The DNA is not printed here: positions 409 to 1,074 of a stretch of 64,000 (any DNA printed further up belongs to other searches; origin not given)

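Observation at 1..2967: Fractured gp43 DNA polymerase: split intein at the YGDTD|S site with a free-standing endonuclease gene between the halves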

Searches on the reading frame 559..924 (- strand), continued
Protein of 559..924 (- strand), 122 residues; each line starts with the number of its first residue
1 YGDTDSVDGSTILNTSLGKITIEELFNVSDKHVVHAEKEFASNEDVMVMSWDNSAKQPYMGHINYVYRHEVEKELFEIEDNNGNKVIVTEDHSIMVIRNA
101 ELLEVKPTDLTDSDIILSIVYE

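Call 49: get_annotated_region(hit=H37, flank=4000)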
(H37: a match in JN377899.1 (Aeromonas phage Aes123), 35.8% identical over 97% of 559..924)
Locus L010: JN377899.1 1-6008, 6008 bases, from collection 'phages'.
description: Aeromonas phage Aes123 DNA polymerase subunits, putative VSR endonuclease, DNA polymerase subunit, dCMP hydroxymethylase, and initiator of head vertex genes, complete cds.
organism: Aeromonas phage Aes123 (NCBI taxid 1198018)
taxonomy: Viruses; Duplodnaviria; Heunggongvirae; Uroviricota; Caudoviricetes; Straboviridae; Tevenvirinae; Tequatrovirus
host: Aeromonas salmonicida; source: -; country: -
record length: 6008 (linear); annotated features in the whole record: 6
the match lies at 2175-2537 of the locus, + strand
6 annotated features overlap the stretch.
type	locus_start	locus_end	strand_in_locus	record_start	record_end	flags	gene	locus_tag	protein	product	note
CDS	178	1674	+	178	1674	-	-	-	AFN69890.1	DNA polymerase subunit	split gene for polB DNA polymerase, DNA polymerase N-terminal half, gp43A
CDS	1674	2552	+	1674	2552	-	-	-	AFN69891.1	DNA polymerase subunit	split gene for polB DNA polymerase, split C-terminal half, includes putative N-intein; gp43B1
CDS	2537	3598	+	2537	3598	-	-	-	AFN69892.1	putative VSR endonuclease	-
CDS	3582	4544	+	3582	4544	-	-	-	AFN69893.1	DNA polymerase subunit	split gene for polB DNA polymerase, split C-terminal half, includes putative C-intein; gp43B2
CDS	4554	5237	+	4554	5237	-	-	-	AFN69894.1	dCMP hydroxymethylase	gp42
CDS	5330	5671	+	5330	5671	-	-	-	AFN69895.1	initiator of head vertex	gp40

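Call 59: search_protein_families(library=pfam, proteins=[L010:2537-3595:+, L004:4620-5402:+, L005:4347-5345:+, L008:4338-5435:+], max_evalue=0.01)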
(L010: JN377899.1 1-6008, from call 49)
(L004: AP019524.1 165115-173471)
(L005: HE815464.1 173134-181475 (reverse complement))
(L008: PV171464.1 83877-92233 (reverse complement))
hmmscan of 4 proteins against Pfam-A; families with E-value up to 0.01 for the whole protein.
L010:2537-3595:+ (353 aa): 2 families
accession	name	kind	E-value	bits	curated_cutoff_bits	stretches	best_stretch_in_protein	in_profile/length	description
PF04480.18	DUF559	-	0.00044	20.5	20.6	0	309-348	69-108/109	Protein of unknown function (DUF559)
PF18741.7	MTES_1575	-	0.00071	20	38.2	0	305-348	53-96/96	REase_MTES_1575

L004:4620-5402:+ (261 aa): 0 families

L005:4347-5345:+ (333 aa): 0 families

L008:4338-5435:+ (366 aa): 0 families
